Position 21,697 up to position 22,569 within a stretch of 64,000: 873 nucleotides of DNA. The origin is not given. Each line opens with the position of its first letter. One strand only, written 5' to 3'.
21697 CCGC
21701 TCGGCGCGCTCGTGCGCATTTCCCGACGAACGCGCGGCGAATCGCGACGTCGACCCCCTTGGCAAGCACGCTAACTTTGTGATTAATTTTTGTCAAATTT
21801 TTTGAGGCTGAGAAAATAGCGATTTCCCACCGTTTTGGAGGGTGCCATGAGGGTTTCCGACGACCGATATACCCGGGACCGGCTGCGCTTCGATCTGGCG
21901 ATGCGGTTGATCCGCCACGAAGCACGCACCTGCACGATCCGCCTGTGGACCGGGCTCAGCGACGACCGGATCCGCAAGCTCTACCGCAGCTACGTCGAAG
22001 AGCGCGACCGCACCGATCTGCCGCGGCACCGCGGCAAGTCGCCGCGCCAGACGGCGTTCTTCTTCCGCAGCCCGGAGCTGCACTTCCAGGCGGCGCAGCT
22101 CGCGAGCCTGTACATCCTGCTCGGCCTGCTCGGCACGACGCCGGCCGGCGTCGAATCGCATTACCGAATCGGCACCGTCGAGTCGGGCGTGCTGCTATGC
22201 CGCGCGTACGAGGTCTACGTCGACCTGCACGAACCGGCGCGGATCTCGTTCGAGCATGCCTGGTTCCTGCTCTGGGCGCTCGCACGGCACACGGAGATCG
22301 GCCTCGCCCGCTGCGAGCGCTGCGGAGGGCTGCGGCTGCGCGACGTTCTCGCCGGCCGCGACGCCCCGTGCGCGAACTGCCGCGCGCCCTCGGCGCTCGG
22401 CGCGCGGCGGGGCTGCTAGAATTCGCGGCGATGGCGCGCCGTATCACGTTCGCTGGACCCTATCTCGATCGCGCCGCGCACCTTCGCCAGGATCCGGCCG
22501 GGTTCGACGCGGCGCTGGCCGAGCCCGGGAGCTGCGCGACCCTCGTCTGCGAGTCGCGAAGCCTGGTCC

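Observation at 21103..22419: Divergent FlhC-like / possible FlhD-like regulator pair in a non-flagellar, non-mobile context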

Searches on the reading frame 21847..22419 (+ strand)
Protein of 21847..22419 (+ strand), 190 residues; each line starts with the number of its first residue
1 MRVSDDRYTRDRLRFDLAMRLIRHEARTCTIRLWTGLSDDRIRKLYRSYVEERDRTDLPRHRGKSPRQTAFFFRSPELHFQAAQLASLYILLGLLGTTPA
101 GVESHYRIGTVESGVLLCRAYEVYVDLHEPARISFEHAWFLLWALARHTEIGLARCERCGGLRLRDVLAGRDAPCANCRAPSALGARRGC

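Call 3: search_protein_families(library=pfam, proteins=[window:21847-22416:+], max_evalue=1)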
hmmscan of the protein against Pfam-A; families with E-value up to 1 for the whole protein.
window:21847-22416:+ (190 aa): 1 family
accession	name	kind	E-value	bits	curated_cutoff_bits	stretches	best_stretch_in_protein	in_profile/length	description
PF05280.16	FlhC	-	1.9e-05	24.9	27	1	15-186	13-168/173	Flagellar transcriptional activator (FlhC)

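Call 4: search_protein_families(library=ncbifam, proteins=[window:21847-22416:+], max_evalue=1)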
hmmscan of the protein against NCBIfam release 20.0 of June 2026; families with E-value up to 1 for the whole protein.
window:21847-22416:+ (190 aa): 2 families
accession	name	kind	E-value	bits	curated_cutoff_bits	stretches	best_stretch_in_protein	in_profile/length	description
NF009365.1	PRK12722.1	equivalog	1.5e-05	24.9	216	1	14-185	10-164/170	flagellar transcriptional regulator FlhC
NF006351.0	PRK08576.1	equivalog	0.27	9.8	290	1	21-124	306-410/436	hypothetical protein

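Call 5: find_homologous_proteins(query=window:21847-22416:+, max_evalue=0.001)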
Query window:21847-22416:+ (190 aa): 3041 proteins with E <= 0.001 among 3411 candidates; the best 120 are listed.
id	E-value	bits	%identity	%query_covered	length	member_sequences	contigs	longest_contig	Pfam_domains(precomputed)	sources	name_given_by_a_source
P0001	6.2e-115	400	93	100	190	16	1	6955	-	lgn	-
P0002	2.5e-111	388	91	100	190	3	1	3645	-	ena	-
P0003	1.3e-101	356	88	96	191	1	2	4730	-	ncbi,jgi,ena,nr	ncbi:MAG TPA: hypothetical protein VMU86_08540 [Steroidobacteraceae bacterium]|nr:hypothetical prote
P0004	3.3e-95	335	81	94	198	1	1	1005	-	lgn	-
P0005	1.4e-94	333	81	97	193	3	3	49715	-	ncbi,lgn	-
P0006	1.4e-93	330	83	94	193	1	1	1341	-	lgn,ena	-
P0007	3.9e-92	325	79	95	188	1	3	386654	PF05280.17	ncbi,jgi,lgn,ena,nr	ncbi:MAG TPA: hypothetical protein VND80_04165 [Steroidobacteraceae bacterium]|nr:hypothetical prote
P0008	7.8e-91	321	78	99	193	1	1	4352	-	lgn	-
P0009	4.8e-89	315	74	98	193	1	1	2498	-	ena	-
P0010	2.0e-88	313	75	99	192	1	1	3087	-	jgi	jgi:hypothetical protein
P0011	1.0e-86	308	72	99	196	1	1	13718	-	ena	-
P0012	2.0e-86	307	75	95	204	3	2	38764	PF05280.17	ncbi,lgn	-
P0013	7.9e-86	305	73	97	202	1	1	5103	-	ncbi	-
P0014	1.1e-85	304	73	98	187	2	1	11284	PF05280.17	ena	-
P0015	2.0e-85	303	74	94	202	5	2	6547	-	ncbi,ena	-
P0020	2.6e-82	293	73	96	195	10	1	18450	PF05280.17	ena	-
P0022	1.9e-81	290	71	98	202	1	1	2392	PF05280.17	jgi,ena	-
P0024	4.1e-81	289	71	96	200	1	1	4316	PF05280.17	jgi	jgi:hypothetical protein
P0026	6.1e-81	289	72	96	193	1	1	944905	PF05280.17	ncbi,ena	-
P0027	6.1e-81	289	69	98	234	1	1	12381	PF05280.17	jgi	jgi:hypothetical protein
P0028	1.1e-80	288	72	94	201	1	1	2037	PF05280.17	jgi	jgi:Flagellar transcriptional activator (FlhC)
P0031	1.5e-80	287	71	95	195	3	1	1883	PF05280.17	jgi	-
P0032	1.5e-80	287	72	96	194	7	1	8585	PF05280.17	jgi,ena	-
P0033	1.7e-80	287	70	97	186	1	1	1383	PF05280.17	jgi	jgi:hypothetical protein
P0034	2.0e-80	287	67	98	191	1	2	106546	PF05280.17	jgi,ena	jgi:hypothetical protein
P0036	2.2e-80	287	68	98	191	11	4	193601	PF05280.17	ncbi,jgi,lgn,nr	ncbi:MAG TPA: FlhC family transcriptional regulator [Steroidobacteraceae bacterium]|jgi:hypothetical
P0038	2.2e-80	287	72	96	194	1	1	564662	PF05280.17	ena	-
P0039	2.3e-80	287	69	95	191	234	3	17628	PF05280.17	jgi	jgi:hypothetical protein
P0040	2.7e-80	287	71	99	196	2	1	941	PF05280.17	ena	-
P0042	3.1e-80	286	72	96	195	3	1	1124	PF05280.17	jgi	jgi:hypothetical protein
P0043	3.3e-80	286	69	98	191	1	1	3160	PF05280.17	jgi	jgi:hypothetical protein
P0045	4.5e-80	286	72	96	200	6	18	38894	PF05280.17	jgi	jgi:hypothetical protein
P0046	4.5e-80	286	71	94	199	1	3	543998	PF05280.17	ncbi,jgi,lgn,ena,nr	ncbi:MAG TPA: hypothetical protein VMV25_06480 [Steroidobacteraceae bacterium]|nr:hypothetical prote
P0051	5.8e-80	286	71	97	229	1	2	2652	PF05280.17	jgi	jgi:hypothetical protein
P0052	5.9e-80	286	71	97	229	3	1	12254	PF05280.17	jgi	jgi:hypothetical protein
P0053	6.9e-80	285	72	94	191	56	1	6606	PF05280.17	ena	-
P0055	7.5e-80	285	69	99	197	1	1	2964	PF05280.17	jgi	jgi:hypothetical protein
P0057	8.2e-80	285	69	95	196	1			PF05280.17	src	-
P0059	1.3e-79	284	70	98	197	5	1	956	PF05280.17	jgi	jgi:hypothetical protein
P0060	1.3e-79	284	72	94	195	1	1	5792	PF05280.17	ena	-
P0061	1.4e-79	284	71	94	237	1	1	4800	PF05280.17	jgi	jgi:Flagellar transcriptional activator (FlhC)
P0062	1.4e-79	284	71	96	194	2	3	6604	PF05280.17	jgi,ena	jgi:hypothetical protein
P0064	1.6e-79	284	71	94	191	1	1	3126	PF05280.17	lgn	-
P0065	1.6e-79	284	70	99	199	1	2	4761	PF05280.17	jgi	jgi:hypothetical protein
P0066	1.7e-79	284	70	97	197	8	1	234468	PF05280.17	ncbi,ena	-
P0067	2.0e-79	284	71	95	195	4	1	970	PF05280.17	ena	-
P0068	2.0e-79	284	72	94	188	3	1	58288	PF05280.17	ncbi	-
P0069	2.1e-79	284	73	95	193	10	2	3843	PF05280.17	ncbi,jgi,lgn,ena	jgi:hypothetical protein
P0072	2.2e-79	284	68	96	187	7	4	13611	PF05280.17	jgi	jgi:hypothetical protein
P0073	2.3e-79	284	71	97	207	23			PF05280.17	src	-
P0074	2.4e-79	284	68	98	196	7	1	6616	PF05280.17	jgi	jgi:hypothetical protein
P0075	2.4e-79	284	70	94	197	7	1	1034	PF05280.17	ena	-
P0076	2.4e-79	284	70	95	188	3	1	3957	PF05280.17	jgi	jgi:hypothetical protein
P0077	2.8e-79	283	71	95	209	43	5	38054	PF05280.17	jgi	jgi:hypothetical protein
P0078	2.9e-79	283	69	100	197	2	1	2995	PF05280.17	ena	-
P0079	2.9e-79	283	71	94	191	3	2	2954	PF05280.17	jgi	jgi:hypothetical protein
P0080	3.1e-79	283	71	94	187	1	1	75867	PF05280.17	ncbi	ncbi:MAG: hypothetical protein ABJC66_02120 [Gammaproteobacteria bacterium]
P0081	3.1e-79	283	71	94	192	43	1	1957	PF05280.17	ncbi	-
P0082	3.1e-79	283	68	96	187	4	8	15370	PF05280.17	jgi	jgi:hypothetical protein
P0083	3.2e-79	283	69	95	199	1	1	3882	PF05280.17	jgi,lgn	jgi:hypothetical protein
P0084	3.6e-79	283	70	94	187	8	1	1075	PF05280.17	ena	-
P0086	4.2e-79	283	71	95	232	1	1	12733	PF05280.17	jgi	jgi:hypothetical protein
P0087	4.2e-79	283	70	94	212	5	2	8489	PF05280.17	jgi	jgi:hypothetical protein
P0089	4.3e-79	283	70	94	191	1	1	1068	PF05280.17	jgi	jgi:hypothetical protein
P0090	4.4e-79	283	71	94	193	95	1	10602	PF05280.17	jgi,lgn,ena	-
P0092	5.0e-79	282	70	94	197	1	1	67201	PF05280.17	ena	-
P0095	5.3e-79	282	68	98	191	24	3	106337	PF05280.17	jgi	jgi:hypothetical protein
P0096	5.3e-79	282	71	94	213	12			PF05280.17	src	-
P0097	5.3e-79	282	70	94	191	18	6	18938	PF05280.17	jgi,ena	jgi:hypothetical protein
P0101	5.9e-79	282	70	94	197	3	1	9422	PF05280.17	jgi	jgi:hypothetical protein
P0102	6.1e-79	282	70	94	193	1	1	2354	PF05280.17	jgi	jgi:hypothetical protein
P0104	7.0e-79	282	67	98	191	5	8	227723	PF05280.17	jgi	jgi:Flagellar transcriptional activator (FlhC)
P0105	7.1e-79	282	70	94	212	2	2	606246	PF05280.17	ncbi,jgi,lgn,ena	-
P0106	7.2e-79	282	70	99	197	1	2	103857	PF05280.17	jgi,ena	jgi:hypothetical protein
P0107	7.3e-79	282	71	94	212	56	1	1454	PF05280.17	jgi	jgi:hypothetical protein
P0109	8.2e-79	282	68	96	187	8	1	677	PF05280.17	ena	-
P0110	8.2e-79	282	69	95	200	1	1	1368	PF05280.17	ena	-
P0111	8.5e-79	282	68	97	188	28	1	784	PF05280.17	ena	-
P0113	8.8e-79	282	70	98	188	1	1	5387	PF05280.17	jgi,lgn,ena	-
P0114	9.0e-79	282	69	96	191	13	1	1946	PF05280.17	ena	-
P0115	9.3e-79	282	70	94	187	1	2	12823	PF05280.17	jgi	jgi:hypothetical protein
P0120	9.9e-79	282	70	94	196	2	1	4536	PF05280.17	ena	-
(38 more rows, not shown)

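Call 9: search_solved_structures(query=A2, max_evalue=1, show_alignments=2)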
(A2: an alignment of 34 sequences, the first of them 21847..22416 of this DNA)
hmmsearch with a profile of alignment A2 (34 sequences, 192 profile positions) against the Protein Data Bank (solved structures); distinct sequences matched with E-value up to 1: 6.
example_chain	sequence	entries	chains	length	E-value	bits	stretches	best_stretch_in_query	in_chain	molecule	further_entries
8j56_C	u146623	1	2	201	3.9e-05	26.6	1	119-186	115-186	Flagellar transcriptional regulator FlhC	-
2avu_E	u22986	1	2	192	0.033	17.1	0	10-47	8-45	Flagellar transcriptional activator flhC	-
1yzn_A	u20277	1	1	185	0.79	12.6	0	1-51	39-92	GTP-binding protein YPT1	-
2bcg_Y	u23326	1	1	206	0.95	12.3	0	1-51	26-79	GTP-binding protein YPT1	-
1ukv_Y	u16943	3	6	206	0.95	12.3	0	1-51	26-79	GTP-binding protein YPT1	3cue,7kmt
2rhd_A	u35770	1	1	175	0.97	12.3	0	1-51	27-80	Small GTP binding protein rab1a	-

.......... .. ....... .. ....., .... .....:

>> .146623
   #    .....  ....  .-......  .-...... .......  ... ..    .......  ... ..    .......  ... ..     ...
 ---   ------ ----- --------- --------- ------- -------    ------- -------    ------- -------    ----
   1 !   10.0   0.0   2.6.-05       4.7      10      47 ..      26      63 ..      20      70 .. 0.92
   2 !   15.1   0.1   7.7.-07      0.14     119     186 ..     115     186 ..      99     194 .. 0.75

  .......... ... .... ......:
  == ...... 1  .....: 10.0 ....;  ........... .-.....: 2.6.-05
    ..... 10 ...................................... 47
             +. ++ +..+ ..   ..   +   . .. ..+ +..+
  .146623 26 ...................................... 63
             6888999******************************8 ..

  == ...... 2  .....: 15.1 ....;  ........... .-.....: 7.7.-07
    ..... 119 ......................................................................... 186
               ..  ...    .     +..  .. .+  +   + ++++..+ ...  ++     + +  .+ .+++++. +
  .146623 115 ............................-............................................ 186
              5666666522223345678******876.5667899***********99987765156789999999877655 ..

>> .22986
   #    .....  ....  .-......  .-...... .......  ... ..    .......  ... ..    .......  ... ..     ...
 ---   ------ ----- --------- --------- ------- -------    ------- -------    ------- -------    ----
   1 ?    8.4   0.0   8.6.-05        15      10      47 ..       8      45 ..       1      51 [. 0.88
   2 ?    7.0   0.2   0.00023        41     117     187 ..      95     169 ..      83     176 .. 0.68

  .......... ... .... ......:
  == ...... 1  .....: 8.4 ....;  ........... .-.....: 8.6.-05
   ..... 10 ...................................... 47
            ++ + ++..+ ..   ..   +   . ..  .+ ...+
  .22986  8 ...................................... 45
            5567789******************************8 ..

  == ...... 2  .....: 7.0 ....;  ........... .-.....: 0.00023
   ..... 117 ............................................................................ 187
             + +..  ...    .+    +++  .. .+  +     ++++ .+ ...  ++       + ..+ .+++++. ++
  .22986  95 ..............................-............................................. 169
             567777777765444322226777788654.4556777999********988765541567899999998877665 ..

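Call 14: find_related_loci(query=A2, collection=genome_contigs, flank=10000)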
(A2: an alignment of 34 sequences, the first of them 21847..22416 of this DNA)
Query A2 (190 aa) in genome_contigs; peptide patterns used: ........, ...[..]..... (x = any residue, [..] = any of these).
227 stretches matched a pattern; 216 encode a relative of the query (tblastn E <= 1e-3); the best 80 are kept; 80 distinct loci.
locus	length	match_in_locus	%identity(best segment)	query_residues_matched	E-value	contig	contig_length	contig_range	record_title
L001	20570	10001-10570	95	1-190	1e-118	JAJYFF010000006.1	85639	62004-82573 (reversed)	MAG: Proteobacteria bacterium isolate DBS1-1.bin95 NODE_355_length_85639_cov_3.248000, whole genome shotgun sequence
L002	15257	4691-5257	94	1-189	1e-116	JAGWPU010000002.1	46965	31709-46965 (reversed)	MAG: Gammaproteobacteria bacterium isolate REEB287 k141_29743, whole genome shotgun sequence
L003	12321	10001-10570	92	1-190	3e-104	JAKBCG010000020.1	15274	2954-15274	MAG: Proteobacteria bacterium isolate ZJ5.bin5 NODE_5254_length_15274_cov_1.551858, whole genome shotgun sequence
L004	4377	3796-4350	81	1-185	1e-96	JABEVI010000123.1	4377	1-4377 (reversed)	MAG: Steroidobacteraceae bacterium isolate MAG 28 k99_126155, whole genome shotgun sequence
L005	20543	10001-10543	79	1-181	6e-93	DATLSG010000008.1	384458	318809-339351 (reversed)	MAG TPA_asm: Steroidobacteraceae bacterium isolate SMAG_U13924 k141_631922, whole genome shotgun sequence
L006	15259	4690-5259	67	1-190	2e-85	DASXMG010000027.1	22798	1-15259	MAG TPA_asm: Steroidobacteraceae bacterium isolate SMAG_U5322 k141_3492795, whole genome shotgun sequence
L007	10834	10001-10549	72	1-183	3e-85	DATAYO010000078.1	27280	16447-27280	MAG TPA_asm: Steroidobacteraceae bacterium isolate SMAG_U5681 k141_489099, whole genome shotgun sequence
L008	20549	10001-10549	73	1-183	2e-85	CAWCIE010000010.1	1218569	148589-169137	MAG: uncultured Gammaproteobacteria bacterium isolate MFD04463.bin.1.256 genome assembly, contig: contig_42735, whole ge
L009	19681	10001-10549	72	1-183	6e-84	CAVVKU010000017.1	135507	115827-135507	MAG: uncultured Gammaproteobacteria bacterium isolate MFD04780.bin.2.110 genome assembly, contig: contig_31840, whole ge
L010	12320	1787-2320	72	1-178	1e-83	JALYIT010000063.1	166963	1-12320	MAG: Pseudomonadota bacterium isolate HIE bin32 SD1475-77_k127_391027, whole genome shotgun sequence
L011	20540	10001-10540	69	1-180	2e-83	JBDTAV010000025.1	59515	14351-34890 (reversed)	MAG: Steroidobacteraceae bacterium isolate cluster2_bin.117 k127_3914384, whole genome shotgun sequence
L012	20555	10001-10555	72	1-186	1e-83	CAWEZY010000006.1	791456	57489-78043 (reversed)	MAG: uncultured Gammaproteobacteria bacterium isolate MFD00991.bin.2.73 genome assembly, contig: contig_35048, whole gen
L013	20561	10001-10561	68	1-187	2e-83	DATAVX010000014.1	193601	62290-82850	MAG TPA_asm: Steroidobacteraceae bacterium isolate SMAG_U5610 k141_2995699, whole genome shotgun sequence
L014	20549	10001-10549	70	1-183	3e-83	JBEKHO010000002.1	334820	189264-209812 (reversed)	MAG: Steroidobacteraceae bacterium isolate SPRUCE 279 SPRUCE_279_2, whole genome shotgun sequence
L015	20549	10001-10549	72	1-183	3e-83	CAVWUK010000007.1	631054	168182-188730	MAG: uncultured Gammaproteobacteria bacterium isolate MFD01716.bin.1.60 genome assembly, contig: contig_43995, whole gen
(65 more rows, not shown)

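Call 17: find_encoding_contigs(protein=window:21847-22419:+, flank=10000, max_places=4)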
Protein window:21847-22419:+ (190 aa): 10 contigs read that carry it; 4 places shown.
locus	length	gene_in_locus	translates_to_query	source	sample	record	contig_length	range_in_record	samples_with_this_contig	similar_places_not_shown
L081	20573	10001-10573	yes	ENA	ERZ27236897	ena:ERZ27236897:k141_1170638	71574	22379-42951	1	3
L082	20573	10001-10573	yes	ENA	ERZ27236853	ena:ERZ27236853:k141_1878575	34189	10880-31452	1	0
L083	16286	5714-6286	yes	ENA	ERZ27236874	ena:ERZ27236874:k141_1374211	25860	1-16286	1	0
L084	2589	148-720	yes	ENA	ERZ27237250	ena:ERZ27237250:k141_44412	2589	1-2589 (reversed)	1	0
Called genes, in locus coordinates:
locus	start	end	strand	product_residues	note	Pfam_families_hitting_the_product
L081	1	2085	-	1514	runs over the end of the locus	PF00310:GATase_2, PF04898:Glu_syn_central, PF01645:Glu_synthase, PF01070:FMN_dh (weak), PF01493:GXGXG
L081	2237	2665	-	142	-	PF00571:CBS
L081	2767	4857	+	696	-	PF02897:Peptidase_S9_N, PF02129:Peptidase_S15 (weak), PF00326:Peptidase_S9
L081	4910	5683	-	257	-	PF05036:SPOR (faint)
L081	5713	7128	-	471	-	PF00072:Response_reg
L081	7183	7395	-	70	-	-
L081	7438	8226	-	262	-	PF01061:ABC2_membrane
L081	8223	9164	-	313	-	PF00005:ABC_tran, PF13304:AAA_21 (weak)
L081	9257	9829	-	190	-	-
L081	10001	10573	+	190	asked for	PF05280:FlhC (faint)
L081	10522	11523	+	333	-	PF09296:NUDIX-like, PF09297:Zn_ribbon_NUD, PF00293:NUDIX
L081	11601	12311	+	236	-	PF01925:TauE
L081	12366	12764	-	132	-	-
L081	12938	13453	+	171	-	PF03737:RraA-like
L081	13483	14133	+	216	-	PF04893:Yip1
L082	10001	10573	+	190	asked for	PF05280:FlhC (faint)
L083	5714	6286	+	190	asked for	PF05280:FlhC (faint)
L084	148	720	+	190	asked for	PF05280:FlhC (faint)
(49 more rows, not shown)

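Call 34: predict_structure(alignment_id=A2)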
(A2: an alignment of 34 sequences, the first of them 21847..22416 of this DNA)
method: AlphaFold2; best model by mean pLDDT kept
length: 190 residues; sequences in the alignment: 34
mean_pLDDT: 73.4   pTM: 0.65
mean pLDDT of the five models: 73.4, 64.3, 63.9, 62.8, 44.3
residues with pLDDT >= 90: 32; 70-90: 87; 50-70: 57; < 50: 14
segments of 3 or more residues with pLDDT < 50: 181-190
pLDDT, mean of each block of 10 residues (from residue 1): 67 92 88 92 89 61 55 69 82 79 78 90 80 78 69 64 56 62 43
secondary structure, 60 per line:
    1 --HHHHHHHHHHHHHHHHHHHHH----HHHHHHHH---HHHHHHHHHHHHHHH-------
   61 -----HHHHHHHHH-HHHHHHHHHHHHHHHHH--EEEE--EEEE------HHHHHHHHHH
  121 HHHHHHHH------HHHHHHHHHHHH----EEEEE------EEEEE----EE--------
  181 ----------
elements in order: H3-23 H28-35 H39-53 H66-74 H76-92 E95-98 E101-104 H111-128 H135-146 E151-155 E162-166

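Call 42: search_dna_similar(query=window:21847-22416:+, collection=plasmids, mode=protein, max_evalue=0.01, max_rows=25, rows=spread)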
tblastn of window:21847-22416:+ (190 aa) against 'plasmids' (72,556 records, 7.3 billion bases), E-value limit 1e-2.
No match.

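Call 46: fold_search(model_id=the predicted structure, library=pdb)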
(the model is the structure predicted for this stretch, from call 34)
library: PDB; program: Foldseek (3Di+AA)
matches with E <= 10: 153; with E <= 0.001: 0
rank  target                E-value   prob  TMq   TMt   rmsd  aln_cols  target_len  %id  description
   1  8j56_C                2.5e-03  1.00  0.56  0.65   5.2       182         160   23  Crystal structure of the FlhDC complex from Cupriavidus necator (released 2024-02-28)
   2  8j56_F                4.2e-03  1.00  0.55  0.65   5.3       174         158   24  Crystal structure of the FlhDC complex from Cupriavidus necator (released 2024-02-28)
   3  2g7u_C                5.6e-01  0.06  0.15  0.12  18.6       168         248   14  2.3 A structure of putative catechol degradative operon regulator from Rhodococcus sp. RHA1 (released 2006-04-04)
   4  2g7u_A                1.1e+00  0.03  0.13  0.11  18.0       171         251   16  2.3 A structure of putative catechol degradative operon regulator from Rhodococcus sp. RHA1 (released 2006-04-04)
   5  2g7u_B                1.2e+00  0.03  0.13  0.10  18.0       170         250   16  2.3 A structure of putative catechol degradative operon regulator from Rhodococcus sp. RHA1 (released 2006-04-04)
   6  9h1h_B                1.3e+00  0.06  0.20  0.16  13.1       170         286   10  Cas1-Cas2 CRISPR integrase bound to prespacer DNA, Streptococcus thermophilus DGCC 7710 CRISPR3 system (released 2026-02-18)
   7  9dlp_B                1.5e+00  0.11  0.20  0.11  13.7       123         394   10  Cryo-EM structure of human TREX-2 complex bound to DDX39B(UAP56) (released 2025-06-04)
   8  6qpq_B                1.6e+00  0.10  0.17  0.34  11.7        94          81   17  The structure of the cohesin head module elucidates the mechanism of ring opening (released 2020-02-05)
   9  2xig_C                1.7e+00  0.18  0.22  0.27  14.4       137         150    9  The structure of the Helicobacter pylori ferric uptake regulator Fur reveals three functional metal binding sites (released 2011-01-19)
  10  3s2w_H                1.8e+00  0.06  0.14  0.18  14.1       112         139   12  The crystal structure of a MarR transcriptional regulator from Methanosarcina mazei Go1 (released 2011-06-22)
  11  5jrj                  2.0e+00  0.08  0.11  0.08   9.7        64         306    9  Crystal Structure of Herbaspirillum seropedicae RecA (released 2016-08-03)
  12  9evs_1r               2.2e+00  0.11  0.22  0.39  13.7       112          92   12  Structure of the flowering plant mitoribosome with P-site tRNA (released 2025-09-03)
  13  4ray_A                2.3e+00  0.13  0.21  0.28  10.3       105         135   10  Crystal structure of Magnetospirillum gryphiswaldense MSR-1 Apo-Fur (released 2015-07-15)
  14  8b9z_i                2.6e+00  0.05  0.19  0.22  21.1       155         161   16  Drosophila melanogaster complex I in the Active state (Dm1) (released 2023-01-18)
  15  2wlj_A                2.6e+00  0.02  0.12  0.09  23.6       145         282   10  Potassium channel from Magnetospirillum magnetotacticum (released 2010-06-09)
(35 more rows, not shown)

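Call 70: search_protein_families(library=padloc, proteins=[window:21847-22416:+], max_evalue=0.01)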
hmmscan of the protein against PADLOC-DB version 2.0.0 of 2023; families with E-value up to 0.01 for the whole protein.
window:21847-22416:+ (190 aa): 0 families

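Call 71: search_protein_families(library=phrogs, proteins=[window:21847-22416:+], max_evalue=0.01)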
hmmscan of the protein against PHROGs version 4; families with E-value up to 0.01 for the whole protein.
window:21847-22416:+ (190 aa): 1 family
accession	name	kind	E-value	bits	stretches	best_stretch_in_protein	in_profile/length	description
phrog_19079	-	unknown function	0.0043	17.7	0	14-188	12-170/192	-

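Call 74: find_related_loci(query=A4, collection=metagenome_contigs, flank=6000)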
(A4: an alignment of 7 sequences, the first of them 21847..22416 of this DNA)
Query A4 (190 aa) in metagenome_contigs; peptide patterns used: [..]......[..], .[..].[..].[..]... (x = any residue, [..] = any of these).
600 stretches matched a pattern (row limit reached: there are more); 551 encode a relative of the query (tblastn E <= 1e-3); the best 80 are kept; 80 distinct loci.
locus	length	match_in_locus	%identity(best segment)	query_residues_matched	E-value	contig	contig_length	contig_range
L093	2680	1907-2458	95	1-184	7e-119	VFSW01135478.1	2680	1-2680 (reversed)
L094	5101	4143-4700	71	1-186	1e-85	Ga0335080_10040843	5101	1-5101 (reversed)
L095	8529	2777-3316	71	1-180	3e-85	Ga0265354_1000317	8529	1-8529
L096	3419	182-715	71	1-178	1e-85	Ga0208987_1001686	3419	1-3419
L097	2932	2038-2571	74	1-178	6e-86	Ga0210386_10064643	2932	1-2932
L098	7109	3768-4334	69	1-190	3e-84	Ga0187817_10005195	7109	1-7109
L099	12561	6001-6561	68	1-187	3e-84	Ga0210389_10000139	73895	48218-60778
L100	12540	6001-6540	69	1-180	7e-84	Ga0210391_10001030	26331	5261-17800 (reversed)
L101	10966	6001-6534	71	1-178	8e-84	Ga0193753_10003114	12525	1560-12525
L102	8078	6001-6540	70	1-180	5e-84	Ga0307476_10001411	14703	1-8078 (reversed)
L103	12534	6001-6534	71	1-178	9e-84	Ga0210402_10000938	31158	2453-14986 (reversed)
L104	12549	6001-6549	72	1-183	4e-84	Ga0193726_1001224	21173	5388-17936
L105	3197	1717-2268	70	1-185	8e-85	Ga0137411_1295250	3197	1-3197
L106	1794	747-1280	70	1-178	8e-88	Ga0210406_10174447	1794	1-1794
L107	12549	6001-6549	70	1-183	1e-83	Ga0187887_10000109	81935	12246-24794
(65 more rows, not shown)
